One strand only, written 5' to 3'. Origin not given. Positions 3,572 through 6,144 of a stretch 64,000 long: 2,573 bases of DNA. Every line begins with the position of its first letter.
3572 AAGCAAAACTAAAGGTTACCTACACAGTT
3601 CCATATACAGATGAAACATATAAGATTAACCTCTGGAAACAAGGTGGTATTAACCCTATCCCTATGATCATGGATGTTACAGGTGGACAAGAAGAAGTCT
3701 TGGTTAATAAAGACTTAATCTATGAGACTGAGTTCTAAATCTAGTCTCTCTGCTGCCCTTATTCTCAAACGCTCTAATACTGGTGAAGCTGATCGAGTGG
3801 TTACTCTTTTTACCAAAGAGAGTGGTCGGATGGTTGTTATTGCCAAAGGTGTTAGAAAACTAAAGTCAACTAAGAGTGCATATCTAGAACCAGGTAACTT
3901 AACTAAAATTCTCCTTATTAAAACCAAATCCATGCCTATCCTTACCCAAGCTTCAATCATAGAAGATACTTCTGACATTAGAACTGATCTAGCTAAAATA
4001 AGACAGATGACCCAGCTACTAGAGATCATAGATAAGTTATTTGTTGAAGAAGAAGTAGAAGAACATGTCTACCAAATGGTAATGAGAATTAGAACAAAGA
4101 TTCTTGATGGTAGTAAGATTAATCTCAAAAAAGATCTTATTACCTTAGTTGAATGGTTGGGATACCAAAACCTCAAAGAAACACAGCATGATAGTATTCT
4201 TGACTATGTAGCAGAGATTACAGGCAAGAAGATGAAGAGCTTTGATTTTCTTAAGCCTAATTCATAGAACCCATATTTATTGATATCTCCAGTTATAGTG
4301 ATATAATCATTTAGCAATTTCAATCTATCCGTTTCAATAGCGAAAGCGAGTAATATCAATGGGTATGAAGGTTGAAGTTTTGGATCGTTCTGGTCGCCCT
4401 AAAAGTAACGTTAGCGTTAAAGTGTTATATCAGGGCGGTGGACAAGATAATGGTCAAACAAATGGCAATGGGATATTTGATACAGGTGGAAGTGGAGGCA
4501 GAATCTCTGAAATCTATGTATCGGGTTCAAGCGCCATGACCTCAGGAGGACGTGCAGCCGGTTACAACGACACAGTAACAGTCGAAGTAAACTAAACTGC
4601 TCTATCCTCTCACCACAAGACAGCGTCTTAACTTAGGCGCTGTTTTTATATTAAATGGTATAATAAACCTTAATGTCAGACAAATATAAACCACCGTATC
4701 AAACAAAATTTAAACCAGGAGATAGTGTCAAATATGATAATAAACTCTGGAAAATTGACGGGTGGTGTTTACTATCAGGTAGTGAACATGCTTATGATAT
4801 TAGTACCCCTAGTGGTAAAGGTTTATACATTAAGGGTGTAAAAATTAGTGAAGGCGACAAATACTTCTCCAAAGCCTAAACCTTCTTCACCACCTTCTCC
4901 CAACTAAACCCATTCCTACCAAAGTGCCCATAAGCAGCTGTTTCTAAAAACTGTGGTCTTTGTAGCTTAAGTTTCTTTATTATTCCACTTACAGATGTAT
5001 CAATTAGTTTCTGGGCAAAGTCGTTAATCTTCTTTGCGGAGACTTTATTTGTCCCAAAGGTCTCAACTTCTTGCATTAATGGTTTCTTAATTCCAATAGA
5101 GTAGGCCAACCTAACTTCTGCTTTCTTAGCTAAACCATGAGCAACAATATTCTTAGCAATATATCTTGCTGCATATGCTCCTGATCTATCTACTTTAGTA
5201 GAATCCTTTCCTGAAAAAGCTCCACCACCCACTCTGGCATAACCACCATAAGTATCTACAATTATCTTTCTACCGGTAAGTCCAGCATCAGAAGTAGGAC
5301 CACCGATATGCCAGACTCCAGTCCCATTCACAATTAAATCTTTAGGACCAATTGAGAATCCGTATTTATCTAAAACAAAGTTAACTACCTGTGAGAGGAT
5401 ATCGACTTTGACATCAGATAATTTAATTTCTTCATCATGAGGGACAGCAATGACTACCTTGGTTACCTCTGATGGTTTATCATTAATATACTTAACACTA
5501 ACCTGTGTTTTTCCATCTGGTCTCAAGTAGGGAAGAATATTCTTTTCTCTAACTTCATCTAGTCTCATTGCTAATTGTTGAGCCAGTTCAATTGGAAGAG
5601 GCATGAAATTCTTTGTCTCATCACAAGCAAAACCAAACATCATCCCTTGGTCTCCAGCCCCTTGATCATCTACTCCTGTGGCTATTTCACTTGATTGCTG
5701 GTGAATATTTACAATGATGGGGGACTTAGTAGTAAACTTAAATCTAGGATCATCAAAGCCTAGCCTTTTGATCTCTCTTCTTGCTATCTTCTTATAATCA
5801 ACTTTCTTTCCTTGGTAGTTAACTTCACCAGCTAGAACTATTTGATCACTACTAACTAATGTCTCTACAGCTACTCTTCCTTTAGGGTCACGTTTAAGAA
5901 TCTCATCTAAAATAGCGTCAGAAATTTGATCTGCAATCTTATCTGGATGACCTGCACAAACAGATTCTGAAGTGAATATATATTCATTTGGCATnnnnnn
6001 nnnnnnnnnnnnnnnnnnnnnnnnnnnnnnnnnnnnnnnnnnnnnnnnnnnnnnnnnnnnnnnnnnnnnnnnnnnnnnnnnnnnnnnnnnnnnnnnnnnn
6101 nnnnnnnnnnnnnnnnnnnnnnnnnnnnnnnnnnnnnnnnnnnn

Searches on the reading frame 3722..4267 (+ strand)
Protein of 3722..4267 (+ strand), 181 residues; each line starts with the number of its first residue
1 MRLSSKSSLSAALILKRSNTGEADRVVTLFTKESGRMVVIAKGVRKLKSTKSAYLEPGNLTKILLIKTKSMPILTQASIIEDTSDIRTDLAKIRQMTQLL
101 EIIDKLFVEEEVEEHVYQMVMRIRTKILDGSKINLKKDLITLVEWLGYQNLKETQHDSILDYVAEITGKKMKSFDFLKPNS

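Call 72: search_protein_families(library=pfam, proteins=[window:3722-4267:+], max_evalue=0.01)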
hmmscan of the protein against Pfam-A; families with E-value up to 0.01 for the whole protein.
window:3722-4267:+ (181 aa): 2 families
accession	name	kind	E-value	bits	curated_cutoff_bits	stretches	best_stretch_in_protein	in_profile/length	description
PF11967.14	RecO_N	-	4.1e-16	59.2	27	1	11-81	7-78/80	Recombination protein O N terminal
PF20715.2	DUF6827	-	0.0096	16.1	26.9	0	78-134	41-98/158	Domain of unknown function (DUF6827)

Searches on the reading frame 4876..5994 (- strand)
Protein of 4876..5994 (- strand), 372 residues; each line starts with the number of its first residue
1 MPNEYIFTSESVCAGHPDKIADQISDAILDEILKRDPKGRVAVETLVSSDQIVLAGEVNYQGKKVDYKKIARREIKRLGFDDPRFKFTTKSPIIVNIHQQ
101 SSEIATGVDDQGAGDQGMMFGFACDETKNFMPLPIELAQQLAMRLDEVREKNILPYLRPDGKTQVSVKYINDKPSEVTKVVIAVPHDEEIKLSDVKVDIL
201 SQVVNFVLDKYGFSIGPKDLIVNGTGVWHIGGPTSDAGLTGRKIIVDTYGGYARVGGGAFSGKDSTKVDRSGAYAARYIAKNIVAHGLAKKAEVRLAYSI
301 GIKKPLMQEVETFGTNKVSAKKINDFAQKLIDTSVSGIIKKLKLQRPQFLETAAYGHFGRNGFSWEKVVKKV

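Call 4: search_protein_families(library=pfam, proteins=[window:4876-5994:-])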
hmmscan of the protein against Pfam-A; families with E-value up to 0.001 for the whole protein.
window:4876-5994:- (372 aa): 4 families
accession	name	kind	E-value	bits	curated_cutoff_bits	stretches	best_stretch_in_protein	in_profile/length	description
PF02773.21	S-AdoMet_synt_C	-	2e-60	203.1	25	1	230-367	1-138/138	S-adenosylmethionine synthetase, C-terminal domain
PF02772.21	S-AdoMet_synt_M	-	1.3e-38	132.2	29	1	110-226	1-118/120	S-adenosylmethionine synthetase, central domain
PF00438.25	S-AdoMet_synt_N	-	3.5e-34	117.7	33.1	1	5-101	2-98/99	S-adenosylmethionine synthetase, N-terminal domain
PF01941.24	AdoMet_Synthase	-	0.00082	18.8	27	0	10-32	22-44/395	S-adenosylmethionine synthetase (AdoMet synthetase)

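Call 7: find_related_loci(query=window:4876-5994:-, collection=genome_contigs, flank=3000)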
Query window:4876-5994:- (372 aa) in genome_contigs; peptide patterns used: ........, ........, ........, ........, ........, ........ (x = any residue, [..] = any of these).
600 stretches matched a pattern (row limit reached: there are more); 599 encode a relative of the query (tblastn E <= 1e-3); the best 80 are kept; 80 distinct loci.
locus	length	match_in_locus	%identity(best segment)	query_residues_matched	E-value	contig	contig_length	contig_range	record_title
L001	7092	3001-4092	67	6-370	8e-167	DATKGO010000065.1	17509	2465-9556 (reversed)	MAG TPA_asm: Patescibacteria group bacterium isolate SMAG_U14553 k141_11147, whole genome shotgun sequence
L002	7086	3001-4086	67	7-369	2e-161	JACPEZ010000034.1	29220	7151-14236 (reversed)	MAG: Candidatus Daviesbacteria bacterium isolate NC_groundwater_348_Ag_B-0.1um_41_18 GD18-4_B1_scaffold_652455, whole ge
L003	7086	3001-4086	65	7-369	2e-159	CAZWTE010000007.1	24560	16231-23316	MAG TPA_asm: uncultured Gammaproteobacteria bacterium isolate binchicken_co144_909 genome assembly, contig: NODE_4256_le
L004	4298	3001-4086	60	7-368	8e-144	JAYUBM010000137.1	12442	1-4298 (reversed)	MAG: bacterium isolate GFS_6762 GFS_6762_136, whole genome shotgun sequence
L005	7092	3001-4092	58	4-368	3e-142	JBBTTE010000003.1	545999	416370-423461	MAG: Patescibacteria group bacterium isolate H32-bin050_1 H32_bin050_1_000000000003, whole genome shotgun sequence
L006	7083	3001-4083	59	7-368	7e-142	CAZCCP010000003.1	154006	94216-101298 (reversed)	MAG TPA_asm: uncultured Candidatus Saccharibacteria bacterium isolate SRP200132_co1_638 genome assembly, contig: NODE_90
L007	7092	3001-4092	59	6-369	6e-141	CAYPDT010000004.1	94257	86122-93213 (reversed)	MAG TPA_asm: uncultured Candidatus Saccharibacteria bacterium isolate SRP170004_co1_264 genome assembly, contig: NODE_25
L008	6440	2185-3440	57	6-371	7e-132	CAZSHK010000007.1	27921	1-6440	MAG TPA_asm: uncultured Candidatus Saccharibacteria bacterium isolate SRP200132_co1_696 genome assembly, contig: NODE_29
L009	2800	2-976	60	49-370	2e-130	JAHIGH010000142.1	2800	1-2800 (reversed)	MAG: Patescibacteria group bacterium isolate KR11_N2.mb.17 KR11_N2.mb.17_k141_66478, whole genome shotgun sequence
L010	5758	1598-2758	52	1-370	6e-123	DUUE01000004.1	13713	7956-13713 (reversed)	MAG TPA_asm: Bacillota bacterium isolate AS08sgBPME_165 287741_AS08, whole genome shotgun sequence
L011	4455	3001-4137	52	6-370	7e-123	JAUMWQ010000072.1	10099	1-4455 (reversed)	MAG: Filifactor alocis isolate S15M_Sa_18_sub NODE_2994_length_10099_cov_6.402429, whole genome shotgun sequence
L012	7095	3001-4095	52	5-368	1e-121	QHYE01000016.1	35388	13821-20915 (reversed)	MAG: Acidobacteria bacterium isolate gp2 AA96 14_0903_13_30cm_scaffold_390649_curated, whole genome shotgun sequence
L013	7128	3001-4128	53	1-370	1e-120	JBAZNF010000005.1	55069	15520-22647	MAG: Patescibacteria group bacterium isolate SO_2017_LW4_60 scaffold_618_c1_LW137-91_2017, whole genome shotgun sequence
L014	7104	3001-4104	56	5-367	2e-120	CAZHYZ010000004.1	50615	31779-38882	MAG TPA_asm: uncultured Methanosarcinales archaeon isolate SRP141376_co3_443 genome assembly, contig: NODE_1611_length_5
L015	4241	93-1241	51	3-370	2e-120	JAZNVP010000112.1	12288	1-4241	MAG: Oscillospiraceae bacterium isolate T1900044789_TS20190255.MAGScoT_cleanbin_000005 SGB_2637_k141_363960, whole genom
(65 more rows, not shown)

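Call 14: find_related_loci(query=window:4876-5994:-, collection=metagenome_contigs, flank=1500)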
Query window:4876-5994:- (372 aa) in metagenome_contigs; peptide patterns used: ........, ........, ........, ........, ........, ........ (x = any residue, [..] = any of these).
600 stretches matched a pattern (row limit reached: there are more); 594 encode a relative of the query (tblastn E <= 1e-3); the best 80 are kept; 80 distinct loci.
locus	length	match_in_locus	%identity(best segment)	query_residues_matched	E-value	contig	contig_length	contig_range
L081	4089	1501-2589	74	6-368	0e+0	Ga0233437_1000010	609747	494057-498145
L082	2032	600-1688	66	5-368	2e-176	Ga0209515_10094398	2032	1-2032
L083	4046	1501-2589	65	3-367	5e-164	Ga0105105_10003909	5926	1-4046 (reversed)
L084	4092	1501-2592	66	5-369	5e-162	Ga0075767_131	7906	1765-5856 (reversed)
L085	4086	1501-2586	65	7-369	1e-160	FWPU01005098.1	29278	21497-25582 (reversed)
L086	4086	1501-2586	63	7-369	8e-156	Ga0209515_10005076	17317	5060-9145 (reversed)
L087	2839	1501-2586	65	7-369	3e-162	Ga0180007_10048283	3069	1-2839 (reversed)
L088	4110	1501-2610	60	5-371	5e-145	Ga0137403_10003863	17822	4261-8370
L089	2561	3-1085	61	9-369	8e-149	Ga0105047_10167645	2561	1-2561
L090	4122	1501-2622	59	1-370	1e-140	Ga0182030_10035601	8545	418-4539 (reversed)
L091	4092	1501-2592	66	5-369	3e-162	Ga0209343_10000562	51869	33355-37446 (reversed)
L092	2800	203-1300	56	6-368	4e-135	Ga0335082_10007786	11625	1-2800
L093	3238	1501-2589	57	6-369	1e-129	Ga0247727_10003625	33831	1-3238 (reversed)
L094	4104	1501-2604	54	4-370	4e-121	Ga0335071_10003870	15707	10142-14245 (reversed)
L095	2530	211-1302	54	3-368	7e-127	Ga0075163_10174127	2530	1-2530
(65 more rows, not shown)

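Call 31: find_homologous_proteins(query=window:4876-5994:-, max_evalue=1e-100)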
Query window:4876-5994:- (372 aa): 6518 proteins with E <= 1e-100 among 8000 candidates; the best 120 are listed.
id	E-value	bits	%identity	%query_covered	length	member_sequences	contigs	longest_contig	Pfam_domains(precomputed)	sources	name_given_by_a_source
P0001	4.5e-229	778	93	100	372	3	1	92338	PF00438.26,PF02772.22,PF02773.22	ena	-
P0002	4.3e-214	728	87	100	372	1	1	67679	PF00438.26,PF02772.22,PF02773.22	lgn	-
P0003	3.4e-210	716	85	99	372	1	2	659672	PF00438.26,PF02772.22,PF02773.22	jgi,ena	jgi:S-adenosylmethionine synthetase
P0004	7.9e-209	711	84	99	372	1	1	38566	PF00438.26,PF02772.22,PF02773.22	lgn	-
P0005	1.9e-207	707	84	99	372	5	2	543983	PF00438.26,PF02772.22,PF02773.22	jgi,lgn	jgi:S-adenosylmethionine synthetase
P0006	3.2e-202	689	82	99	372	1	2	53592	PF00438.26,PF02772.22,PF02773.22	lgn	-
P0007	4.1e-199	679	81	99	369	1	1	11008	PF00438.26,PF02772.22,PF02773.22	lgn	-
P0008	4.5e-197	672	81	99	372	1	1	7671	PF00438.26,PF02772.22,PF02773.22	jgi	jgi:S-adenosylmethionine synthetase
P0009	2.8e-189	647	78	99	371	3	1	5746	PF00438.26,PF02772.22,PF02773.22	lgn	-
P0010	6.8e-188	642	78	99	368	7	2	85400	PF00438.26,PF02772.22,PF02773.22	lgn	-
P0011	3.7e-186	637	76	99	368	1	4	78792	PF00438.26,PF02772.22,PF02773.22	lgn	-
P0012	5.5e-184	629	75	99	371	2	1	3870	PF00438.26,PF02772.22,PF02773.22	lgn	-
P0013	1.5e-182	625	74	99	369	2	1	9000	PF00438.26,PF02772.22,PF02773.22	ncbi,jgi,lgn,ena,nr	ncbi:methionine adenosyltransferase [Patescibacteria group bacterium]|nr:methionine adenosyltransfer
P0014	7.0e-180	616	73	99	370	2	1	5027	PF00438.26,PF02772.22,PF02773.22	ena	-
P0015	1.2e-179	615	74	98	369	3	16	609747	PF00438.26,PF02772.22,PF02773.22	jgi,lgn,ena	jgi:S-adenosylmethionine synthetase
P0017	2.5e-177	607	73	99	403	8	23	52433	PF00438.26,PF02772.22,PF02773.22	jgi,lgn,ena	-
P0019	5.6e-176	603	73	99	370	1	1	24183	PF00438.26,PF02772.22,PF02773.22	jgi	jgi:S-adenosylmethionine synthetase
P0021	7.9e-174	596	71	99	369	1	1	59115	PF00438.26,PF02772.22,PF02773.22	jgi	jgi:S-adenosylmethionine synthetase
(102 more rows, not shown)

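Call 32: find_encoding_contigs(protein=P0001, flank=1500, max_places=1)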
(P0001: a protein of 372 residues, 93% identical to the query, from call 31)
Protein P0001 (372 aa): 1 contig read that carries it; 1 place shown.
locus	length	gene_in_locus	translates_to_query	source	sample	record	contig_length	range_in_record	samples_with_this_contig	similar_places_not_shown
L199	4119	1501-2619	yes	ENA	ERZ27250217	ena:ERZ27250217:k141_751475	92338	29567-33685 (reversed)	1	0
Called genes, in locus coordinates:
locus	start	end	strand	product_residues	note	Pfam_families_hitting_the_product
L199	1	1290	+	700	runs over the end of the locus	PF02629:CoA_binding, PF13380:CoA_binding_2, PF13607:Succ_CoA_lig, PF00549:Ligase_CoA (faint), PF19045:Ligase_CoA_2, PF13549:ATP-grasp_5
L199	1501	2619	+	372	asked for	PF00438:S-AdoMet_synt_N, PF02772:S-AdoMet_synt_M, PF02773:S-AdoMet_synt_C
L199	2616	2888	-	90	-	-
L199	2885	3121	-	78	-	-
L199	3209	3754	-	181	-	PF11967:RecO_N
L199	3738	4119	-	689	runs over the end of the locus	PF23906:DUF7248 (weak), PF13196:DUF4012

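Call 33: find_encoding_contigs(protein=P0002, flank=1500, max_places=1)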
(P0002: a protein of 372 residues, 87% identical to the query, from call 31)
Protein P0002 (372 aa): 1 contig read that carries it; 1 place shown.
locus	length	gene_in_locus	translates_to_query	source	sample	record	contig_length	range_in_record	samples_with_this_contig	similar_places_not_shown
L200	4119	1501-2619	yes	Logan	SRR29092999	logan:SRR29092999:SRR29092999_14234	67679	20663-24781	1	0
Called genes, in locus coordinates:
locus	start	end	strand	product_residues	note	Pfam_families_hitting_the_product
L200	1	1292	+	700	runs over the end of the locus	PF02629:CoA_binding, PF13380:CoA_binding_2, PF13607:Succ_CoA_lig, PF00549:Ligase_CoA (faint), PF19045:Ligase_CoA_2, PF13549:ATP-grasp_5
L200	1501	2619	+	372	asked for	PF00438:S-AdoMet_synt_N, PF02772:S-AdoMet_synt_M, PF02773:S-AdoMet_synt_C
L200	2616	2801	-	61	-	-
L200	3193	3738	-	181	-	PF11967:RecO_N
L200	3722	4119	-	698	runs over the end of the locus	PF13196:DUF4012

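Call 34: find_encoding_contigs(protein=P0003, flank=1500, max_places=1)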
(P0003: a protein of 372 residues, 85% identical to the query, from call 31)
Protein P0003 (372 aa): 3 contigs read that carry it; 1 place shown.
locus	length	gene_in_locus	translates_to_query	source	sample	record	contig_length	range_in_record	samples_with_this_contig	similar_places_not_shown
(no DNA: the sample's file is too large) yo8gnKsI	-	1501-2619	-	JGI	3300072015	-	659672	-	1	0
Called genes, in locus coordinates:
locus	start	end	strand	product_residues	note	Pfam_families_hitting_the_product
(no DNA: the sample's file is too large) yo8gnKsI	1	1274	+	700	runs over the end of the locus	PF02629:CoA_binding, PF13380:CoA_binding_2, PF13607:Succ_CoA_lig, PF00549:Ligase_CoA (faint), PF19045:Ligase_CoA_2, PF13549:ATP-grasp_5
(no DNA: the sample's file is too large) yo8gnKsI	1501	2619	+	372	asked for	PF00438:S-AdoMet_synt_N, PF02772:S-AdoMet_synt_M, PF02773:S-AdoMet_synt_C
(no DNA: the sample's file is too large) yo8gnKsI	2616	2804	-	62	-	-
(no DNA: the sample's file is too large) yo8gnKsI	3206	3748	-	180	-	PF11967:RecO_N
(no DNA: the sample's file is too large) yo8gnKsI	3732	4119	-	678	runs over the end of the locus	PF13196:DUF4012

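Call 35: find_encoding_contigs(protein=P0005, flank=1500, max_places=1)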
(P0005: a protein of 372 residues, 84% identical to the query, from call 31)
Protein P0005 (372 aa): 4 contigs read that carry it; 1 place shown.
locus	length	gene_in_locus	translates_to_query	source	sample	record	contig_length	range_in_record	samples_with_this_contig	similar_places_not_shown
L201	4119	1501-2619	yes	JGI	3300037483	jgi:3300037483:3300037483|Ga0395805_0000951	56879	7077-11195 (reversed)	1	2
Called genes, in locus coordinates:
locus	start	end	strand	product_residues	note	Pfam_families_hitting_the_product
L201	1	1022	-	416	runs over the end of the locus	PF00817:IMS, PF11799:IMS_C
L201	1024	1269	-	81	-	-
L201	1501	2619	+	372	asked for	PF00438:S-AdoMet_synt_N, PF02772:S-AdoMet_synt_M, PF02773:S-AdoMet_synt_C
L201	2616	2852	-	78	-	-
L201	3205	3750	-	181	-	PF11967:RecO_N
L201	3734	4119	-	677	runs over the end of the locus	PF13196:DUF4012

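Call 36: find_encoding_contigs(protein=P0006, flank=1500, max_places=1)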
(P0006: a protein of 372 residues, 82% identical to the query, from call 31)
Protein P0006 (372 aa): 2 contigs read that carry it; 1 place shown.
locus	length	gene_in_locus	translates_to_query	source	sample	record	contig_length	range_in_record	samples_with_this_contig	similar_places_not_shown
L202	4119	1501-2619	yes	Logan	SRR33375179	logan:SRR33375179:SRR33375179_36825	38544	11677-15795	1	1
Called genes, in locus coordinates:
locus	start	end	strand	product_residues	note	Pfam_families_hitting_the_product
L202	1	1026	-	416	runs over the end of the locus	PF00817:IMS, PF11799:IMS_C (weak)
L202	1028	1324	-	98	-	-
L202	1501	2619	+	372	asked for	PF00438:S-AdoMet_synt_N, PF02772:S-AdoMet_synt_M, PF02773:S-AdoMet_synt_C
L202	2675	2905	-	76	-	-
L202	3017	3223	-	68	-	-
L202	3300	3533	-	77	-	-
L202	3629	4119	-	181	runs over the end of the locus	PF11967:RecO_N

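Call 37: find_encoding_contigs(protein=P0007, flank=1000, max_places=1)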
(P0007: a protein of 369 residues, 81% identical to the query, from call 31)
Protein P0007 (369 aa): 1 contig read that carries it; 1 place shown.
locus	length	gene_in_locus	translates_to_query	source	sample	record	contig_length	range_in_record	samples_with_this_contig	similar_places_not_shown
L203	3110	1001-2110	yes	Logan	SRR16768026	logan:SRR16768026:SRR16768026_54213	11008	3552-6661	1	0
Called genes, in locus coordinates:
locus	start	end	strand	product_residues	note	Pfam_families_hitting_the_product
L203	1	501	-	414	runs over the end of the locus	PF00817:IMS, PF11799:IMS_C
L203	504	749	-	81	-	-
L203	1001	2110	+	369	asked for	PF00438:S-AdoMet_synt_N, PF02772:S-AdoMet_synt_M, PF02773:S-AdoMet_synt_C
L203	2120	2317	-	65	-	-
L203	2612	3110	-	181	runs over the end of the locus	PF11967:RecO_N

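Call 38: find_encoding_contigs(protein=P0010, flank=1000, max_places=1)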
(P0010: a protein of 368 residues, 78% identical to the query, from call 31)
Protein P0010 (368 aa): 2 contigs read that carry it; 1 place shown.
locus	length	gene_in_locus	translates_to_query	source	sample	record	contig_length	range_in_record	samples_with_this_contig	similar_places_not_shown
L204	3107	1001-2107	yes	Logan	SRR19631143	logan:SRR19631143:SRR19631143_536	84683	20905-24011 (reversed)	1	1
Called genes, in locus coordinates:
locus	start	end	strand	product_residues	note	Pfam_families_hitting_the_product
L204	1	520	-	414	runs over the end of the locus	PF00817:IMS, PF11799:IMS_C (weak)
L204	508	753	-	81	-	-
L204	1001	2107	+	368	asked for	PF00438:S-AdoMet_synt_N, PF02772:S-AdoMet_synt_M, PF02773:S-AdoMet_synt_C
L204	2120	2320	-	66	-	-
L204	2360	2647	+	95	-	-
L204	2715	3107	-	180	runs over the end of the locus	PF11967:RecO_N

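Call 39: find_encoding_contigs(protein=P0011, flank=1000, max_places=1)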
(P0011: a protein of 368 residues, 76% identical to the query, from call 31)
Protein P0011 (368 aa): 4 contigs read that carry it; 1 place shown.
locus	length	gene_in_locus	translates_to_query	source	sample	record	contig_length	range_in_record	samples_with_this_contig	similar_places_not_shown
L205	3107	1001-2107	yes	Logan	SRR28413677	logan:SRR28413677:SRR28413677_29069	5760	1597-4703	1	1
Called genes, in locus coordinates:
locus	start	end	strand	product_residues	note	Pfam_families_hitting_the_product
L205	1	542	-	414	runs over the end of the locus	PF00817:IMS, PF11799:IMS_C (weak)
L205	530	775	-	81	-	-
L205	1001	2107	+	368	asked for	PF00438:S-AdoMet_synt_N, PF02772:S-AdoMet_synt_M, PF02773:S-AdoMet_synt_C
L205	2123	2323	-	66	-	-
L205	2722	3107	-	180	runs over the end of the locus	PF11967:RecO_N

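Call 40: find_encoding_contigs(protein=P0013, flank=1000, max_places=1)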
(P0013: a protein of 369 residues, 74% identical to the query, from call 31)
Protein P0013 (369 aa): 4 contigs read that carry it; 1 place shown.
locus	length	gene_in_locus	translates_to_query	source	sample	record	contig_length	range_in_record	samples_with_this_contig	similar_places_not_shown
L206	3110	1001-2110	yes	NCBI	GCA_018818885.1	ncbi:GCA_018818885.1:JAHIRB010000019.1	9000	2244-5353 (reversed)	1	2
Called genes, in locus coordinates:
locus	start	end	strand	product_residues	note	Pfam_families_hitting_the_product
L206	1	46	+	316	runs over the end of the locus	PF02540:NAD_synthase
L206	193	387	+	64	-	PF01527:HTH_Tnp_1 (weak)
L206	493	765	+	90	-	-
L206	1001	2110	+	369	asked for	PF00438:S-AdoMet_synt_N, PF02772:S-AdoMet_synt_M, PF02773:S-AdoMet_synt_C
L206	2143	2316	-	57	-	-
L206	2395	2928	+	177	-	-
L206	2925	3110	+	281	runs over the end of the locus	PF02906:Fe_hyd_lg_C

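Call 41: find_encoding_contigs(protein=P0017, flank=1000, max_places=2)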
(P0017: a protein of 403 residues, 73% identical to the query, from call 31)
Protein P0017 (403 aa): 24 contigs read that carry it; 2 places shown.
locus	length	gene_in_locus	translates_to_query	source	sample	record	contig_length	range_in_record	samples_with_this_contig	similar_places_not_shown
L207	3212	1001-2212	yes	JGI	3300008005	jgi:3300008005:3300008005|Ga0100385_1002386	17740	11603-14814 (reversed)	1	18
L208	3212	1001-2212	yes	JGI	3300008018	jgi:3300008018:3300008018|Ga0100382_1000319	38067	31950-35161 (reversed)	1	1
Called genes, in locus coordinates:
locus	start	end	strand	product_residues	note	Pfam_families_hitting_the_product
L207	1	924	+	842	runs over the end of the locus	PF00690:Cation_ATPase_N, PF00122:E1-E2_ATPase, PF00702:Hydrolase, PF13246:Cation_ATPase, PF00689:Cation_ATPase_C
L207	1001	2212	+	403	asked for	PF00438:S-AdoMet_synt_N, PF02772:S-AdoMet_synt_M, PF02773:S-AdoMet_synt_C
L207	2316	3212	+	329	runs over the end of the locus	PF01595:CNNM, PF00571:CBS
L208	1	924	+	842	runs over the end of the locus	PF00690:Cation_ATPase_N, PF00122:E1-E2_ATPase, PF00702:Hydrolase, PF13246:Cation_ATPase, PF00689:Cation_ATPase_C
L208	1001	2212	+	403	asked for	PF00438:S-AdoMet_synt_N, PF02772:S-AdoMet_synt_M, PF02773:S-AdoMet_synt_C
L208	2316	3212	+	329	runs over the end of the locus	PF01595:CNNM, PF00571:CBS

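Call 58: find_encoding_contigs(protein=P0019, flank=1000, max_places=1)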
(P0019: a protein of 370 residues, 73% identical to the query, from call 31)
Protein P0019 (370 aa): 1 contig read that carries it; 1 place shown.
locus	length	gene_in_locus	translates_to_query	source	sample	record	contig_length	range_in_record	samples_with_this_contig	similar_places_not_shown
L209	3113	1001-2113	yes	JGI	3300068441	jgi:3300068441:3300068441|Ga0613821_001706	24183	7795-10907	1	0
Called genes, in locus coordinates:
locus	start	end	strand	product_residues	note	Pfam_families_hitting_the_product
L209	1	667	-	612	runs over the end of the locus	PF00664:ABC_membrane (faint), PF00005:ABC_tran, PF02463:SMC_N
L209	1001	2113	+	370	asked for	PF00438:S-AdoMet_synt_N, PF02772:S-AdoMet_synt_M, PF02773:S-AdoMet_synt_C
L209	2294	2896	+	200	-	-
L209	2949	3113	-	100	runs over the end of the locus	PF06150:ChaB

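Call 59: find_encoding_contigs(protein=P0021, flank=1000, max_places=1)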
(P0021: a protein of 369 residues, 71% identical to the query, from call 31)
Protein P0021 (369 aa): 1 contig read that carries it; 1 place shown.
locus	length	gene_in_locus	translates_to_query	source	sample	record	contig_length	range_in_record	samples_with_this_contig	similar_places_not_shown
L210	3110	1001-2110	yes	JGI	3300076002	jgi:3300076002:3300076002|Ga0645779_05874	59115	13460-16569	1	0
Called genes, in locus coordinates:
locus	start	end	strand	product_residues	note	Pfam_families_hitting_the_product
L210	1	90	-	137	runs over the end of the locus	PF05014:Nuc_deoxyrib_tr (weak)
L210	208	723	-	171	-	-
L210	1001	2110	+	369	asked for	PF00438:S-AdoMet_synt_N, PF02772:S-AdoMet_synt_M, PF02773:S-AdoMet_synt_C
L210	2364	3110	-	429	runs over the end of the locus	PF01637:ATPase_2 (faint), PF13173:AAA_14, PF13635:DUF4143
